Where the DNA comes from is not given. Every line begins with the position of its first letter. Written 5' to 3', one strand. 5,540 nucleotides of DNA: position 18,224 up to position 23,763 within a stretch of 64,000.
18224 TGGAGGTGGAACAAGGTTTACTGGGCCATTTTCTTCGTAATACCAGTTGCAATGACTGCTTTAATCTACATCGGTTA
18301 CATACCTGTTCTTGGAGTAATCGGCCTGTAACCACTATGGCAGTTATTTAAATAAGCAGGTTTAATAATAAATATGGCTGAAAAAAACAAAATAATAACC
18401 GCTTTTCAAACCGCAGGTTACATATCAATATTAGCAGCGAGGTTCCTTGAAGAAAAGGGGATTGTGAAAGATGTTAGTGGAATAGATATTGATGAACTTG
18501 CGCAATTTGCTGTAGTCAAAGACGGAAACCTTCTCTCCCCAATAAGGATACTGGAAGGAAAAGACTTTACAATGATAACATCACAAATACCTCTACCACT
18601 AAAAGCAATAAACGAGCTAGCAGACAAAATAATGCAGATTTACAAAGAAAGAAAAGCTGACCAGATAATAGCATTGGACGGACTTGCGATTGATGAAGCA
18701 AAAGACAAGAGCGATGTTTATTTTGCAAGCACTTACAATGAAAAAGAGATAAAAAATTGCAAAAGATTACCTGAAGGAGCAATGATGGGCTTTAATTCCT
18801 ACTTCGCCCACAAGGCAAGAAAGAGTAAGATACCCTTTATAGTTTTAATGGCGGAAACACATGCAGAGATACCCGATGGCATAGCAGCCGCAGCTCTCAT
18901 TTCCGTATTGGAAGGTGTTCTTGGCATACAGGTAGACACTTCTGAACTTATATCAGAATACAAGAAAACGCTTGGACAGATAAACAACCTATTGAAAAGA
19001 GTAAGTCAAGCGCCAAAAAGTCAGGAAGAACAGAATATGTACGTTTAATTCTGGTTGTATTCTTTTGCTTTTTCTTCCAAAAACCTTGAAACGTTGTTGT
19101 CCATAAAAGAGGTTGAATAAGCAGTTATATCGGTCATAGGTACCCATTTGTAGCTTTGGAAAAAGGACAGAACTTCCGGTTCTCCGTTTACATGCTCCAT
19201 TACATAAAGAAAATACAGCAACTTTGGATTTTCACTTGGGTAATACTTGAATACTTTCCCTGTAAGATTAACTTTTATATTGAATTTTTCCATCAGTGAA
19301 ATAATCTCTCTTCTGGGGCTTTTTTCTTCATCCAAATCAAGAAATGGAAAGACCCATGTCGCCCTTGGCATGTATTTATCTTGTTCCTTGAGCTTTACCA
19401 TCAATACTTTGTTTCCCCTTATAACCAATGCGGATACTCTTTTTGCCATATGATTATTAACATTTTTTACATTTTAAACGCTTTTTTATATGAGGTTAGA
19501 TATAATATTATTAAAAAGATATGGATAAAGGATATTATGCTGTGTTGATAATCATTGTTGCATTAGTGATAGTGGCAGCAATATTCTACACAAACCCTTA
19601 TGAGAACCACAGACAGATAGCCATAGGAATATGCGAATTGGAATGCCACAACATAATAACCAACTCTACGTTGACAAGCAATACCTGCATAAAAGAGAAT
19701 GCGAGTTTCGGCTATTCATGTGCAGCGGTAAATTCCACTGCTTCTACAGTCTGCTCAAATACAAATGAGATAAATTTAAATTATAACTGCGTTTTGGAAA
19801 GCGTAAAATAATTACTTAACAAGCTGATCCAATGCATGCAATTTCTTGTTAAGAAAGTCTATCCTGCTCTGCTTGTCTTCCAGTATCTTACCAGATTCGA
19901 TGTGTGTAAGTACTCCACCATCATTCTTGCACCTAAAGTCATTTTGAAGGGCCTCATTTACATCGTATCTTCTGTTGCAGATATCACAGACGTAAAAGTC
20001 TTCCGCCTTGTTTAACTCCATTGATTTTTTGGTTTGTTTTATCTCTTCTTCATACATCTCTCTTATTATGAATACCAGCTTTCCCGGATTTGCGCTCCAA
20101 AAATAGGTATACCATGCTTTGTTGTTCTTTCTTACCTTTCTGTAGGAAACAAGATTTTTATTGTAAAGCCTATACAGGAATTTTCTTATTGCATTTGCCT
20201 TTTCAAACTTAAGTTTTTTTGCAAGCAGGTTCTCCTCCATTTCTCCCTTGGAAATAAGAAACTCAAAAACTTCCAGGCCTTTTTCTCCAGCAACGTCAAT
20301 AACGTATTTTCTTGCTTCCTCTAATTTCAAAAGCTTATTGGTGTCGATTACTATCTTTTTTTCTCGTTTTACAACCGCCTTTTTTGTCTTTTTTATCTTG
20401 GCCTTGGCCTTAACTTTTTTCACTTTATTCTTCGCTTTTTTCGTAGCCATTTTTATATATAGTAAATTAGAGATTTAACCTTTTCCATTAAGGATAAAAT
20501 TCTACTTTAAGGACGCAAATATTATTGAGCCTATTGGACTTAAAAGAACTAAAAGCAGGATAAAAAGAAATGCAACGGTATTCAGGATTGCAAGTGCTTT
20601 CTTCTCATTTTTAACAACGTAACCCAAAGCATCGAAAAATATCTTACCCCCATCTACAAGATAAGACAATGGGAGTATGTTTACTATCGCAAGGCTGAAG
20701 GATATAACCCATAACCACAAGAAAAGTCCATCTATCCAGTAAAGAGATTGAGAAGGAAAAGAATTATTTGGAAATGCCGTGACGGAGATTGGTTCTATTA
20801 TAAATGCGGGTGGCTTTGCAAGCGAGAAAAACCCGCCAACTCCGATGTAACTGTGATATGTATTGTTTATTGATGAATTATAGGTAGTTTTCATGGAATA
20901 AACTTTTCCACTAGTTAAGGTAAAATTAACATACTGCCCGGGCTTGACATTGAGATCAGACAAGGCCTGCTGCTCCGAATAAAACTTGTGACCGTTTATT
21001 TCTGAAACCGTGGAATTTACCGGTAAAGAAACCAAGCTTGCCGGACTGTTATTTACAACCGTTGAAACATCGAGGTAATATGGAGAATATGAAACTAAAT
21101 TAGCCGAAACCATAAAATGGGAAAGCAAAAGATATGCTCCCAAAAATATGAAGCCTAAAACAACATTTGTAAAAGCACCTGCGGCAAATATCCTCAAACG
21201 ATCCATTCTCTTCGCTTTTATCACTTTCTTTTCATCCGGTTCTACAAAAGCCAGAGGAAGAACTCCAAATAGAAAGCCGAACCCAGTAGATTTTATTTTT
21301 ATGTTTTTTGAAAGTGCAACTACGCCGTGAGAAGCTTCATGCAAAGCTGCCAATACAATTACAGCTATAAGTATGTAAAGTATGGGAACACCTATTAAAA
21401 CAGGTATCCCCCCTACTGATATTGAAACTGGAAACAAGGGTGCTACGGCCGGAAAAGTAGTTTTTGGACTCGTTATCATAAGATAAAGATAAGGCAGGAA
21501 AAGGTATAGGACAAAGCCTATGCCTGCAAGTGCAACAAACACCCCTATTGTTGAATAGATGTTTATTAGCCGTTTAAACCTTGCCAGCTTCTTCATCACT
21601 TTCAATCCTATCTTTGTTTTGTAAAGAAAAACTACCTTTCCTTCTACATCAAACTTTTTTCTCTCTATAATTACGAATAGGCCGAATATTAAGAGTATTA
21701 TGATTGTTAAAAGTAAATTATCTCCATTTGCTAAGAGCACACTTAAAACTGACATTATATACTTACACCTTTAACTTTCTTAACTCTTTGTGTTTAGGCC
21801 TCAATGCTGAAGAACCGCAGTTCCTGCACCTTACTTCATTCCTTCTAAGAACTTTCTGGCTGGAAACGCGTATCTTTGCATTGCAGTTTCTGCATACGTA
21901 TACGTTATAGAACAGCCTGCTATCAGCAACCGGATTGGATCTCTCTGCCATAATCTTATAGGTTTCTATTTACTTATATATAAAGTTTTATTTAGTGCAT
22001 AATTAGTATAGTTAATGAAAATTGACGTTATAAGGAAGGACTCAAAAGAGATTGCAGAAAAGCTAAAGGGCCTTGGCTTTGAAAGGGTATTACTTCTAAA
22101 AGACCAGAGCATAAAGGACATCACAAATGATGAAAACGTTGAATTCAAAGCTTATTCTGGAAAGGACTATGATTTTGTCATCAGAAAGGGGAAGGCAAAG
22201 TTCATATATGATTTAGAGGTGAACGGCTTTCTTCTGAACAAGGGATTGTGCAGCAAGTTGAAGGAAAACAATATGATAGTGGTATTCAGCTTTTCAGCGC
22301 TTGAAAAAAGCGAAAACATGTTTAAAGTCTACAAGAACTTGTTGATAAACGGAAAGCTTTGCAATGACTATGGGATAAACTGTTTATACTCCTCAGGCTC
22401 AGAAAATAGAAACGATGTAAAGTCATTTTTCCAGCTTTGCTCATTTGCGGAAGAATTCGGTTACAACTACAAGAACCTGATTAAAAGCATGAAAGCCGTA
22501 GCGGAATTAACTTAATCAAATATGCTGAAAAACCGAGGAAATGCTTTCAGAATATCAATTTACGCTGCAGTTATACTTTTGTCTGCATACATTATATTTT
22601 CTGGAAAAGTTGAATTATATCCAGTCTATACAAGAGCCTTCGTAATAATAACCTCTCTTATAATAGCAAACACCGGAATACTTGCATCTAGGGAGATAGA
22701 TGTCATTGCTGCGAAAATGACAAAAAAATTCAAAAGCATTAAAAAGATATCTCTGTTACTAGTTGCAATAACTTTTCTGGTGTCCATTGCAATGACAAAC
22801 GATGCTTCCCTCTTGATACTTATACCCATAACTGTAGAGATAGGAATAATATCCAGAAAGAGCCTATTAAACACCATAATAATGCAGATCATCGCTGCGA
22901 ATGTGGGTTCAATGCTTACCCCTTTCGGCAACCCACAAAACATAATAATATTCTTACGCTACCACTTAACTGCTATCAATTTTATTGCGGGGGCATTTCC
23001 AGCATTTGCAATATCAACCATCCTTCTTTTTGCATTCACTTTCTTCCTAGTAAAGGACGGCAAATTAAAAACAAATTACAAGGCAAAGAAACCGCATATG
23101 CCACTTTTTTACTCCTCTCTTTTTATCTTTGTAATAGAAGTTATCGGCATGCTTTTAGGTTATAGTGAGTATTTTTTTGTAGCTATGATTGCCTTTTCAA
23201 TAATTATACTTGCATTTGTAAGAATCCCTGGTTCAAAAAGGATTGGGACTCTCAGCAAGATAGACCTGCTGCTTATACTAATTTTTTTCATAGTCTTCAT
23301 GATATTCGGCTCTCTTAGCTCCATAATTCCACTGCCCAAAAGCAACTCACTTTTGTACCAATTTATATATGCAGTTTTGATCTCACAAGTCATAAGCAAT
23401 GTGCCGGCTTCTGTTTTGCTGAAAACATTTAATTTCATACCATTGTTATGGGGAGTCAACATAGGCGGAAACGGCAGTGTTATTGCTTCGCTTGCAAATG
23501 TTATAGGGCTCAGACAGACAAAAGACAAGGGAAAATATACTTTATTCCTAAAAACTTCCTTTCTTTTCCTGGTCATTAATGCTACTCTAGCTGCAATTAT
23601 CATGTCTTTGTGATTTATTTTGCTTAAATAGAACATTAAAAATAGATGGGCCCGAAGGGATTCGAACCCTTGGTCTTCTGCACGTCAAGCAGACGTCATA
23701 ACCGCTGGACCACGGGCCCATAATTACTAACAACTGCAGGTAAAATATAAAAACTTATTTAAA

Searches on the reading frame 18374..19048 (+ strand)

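Call 107: search_protein_families(library=pfam, proteins=[window:18374-19048:+], max_evalue=0.00001)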
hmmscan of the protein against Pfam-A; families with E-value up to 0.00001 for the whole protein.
window:18374-19048:+ (224 aa): 1 family
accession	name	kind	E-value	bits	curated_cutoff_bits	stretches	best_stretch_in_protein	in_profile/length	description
PF09754.15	PAC2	-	8.8e-24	84.9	25.8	1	8-206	2-214/215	PAC2 family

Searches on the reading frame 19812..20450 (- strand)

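Call 107: search_protein_families(library=pfam, proteins=[window:19812-20450:-], max_evalue=0.00001)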
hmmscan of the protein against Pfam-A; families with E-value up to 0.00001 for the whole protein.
window:19812-20450:- (212 aa): 1 family
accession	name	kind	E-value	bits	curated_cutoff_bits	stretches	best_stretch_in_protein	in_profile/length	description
PF02002.24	TFIIE_alpha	-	1.5e-19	70.3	22.9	1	49-148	5-104/105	TFIIE alpha subunit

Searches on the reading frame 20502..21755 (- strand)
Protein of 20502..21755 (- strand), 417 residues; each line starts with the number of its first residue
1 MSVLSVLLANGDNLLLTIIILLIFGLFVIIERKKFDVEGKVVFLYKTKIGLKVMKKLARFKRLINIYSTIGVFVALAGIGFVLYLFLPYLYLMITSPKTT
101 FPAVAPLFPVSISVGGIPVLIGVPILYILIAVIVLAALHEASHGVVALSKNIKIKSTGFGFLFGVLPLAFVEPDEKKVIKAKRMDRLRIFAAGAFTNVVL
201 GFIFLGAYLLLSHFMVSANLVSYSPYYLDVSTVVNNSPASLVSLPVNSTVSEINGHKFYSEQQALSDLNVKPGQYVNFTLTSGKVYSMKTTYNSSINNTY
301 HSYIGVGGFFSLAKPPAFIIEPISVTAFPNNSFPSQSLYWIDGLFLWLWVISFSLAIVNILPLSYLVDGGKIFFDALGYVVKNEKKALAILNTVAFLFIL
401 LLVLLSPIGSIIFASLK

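Call 13: search_protein_families(library=pfam, proteins=[window:20502-21755:-], max_evalue=0.001)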
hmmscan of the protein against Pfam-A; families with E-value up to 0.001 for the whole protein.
window:20502-21755:- (417 aa): 1 family
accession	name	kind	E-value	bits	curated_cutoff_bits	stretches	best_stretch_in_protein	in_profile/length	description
PF02163.28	Peptidase_M50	-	4.1e-23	82.3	27.2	1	127-402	1-221/221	Peptidase family M50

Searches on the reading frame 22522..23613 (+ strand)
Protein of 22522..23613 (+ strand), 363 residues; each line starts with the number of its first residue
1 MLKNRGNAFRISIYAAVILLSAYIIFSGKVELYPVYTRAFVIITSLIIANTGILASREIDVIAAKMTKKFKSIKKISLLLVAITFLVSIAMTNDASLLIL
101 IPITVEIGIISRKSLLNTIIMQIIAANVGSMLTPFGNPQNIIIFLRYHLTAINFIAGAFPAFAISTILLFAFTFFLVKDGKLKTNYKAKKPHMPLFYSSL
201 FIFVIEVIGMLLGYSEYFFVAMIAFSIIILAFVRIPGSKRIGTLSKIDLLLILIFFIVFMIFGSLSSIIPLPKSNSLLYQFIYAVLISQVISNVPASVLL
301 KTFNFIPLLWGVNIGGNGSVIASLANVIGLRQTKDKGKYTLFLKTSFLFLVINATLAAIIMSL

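Call 13: search_protein_families(library=pfam, proteins=[window:22522-23613:+], max_evalue=0.001)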
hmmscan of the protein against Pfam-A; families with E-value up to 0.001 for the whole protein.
window:22522-23613:+ (363 aa): 1 family
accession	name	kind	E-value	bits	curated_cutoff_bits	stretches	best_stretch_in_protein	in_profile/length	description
PF03600.22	CitMHS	-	3.4e-15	56.4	31.9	1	40-300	42-310/336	Citrate transporter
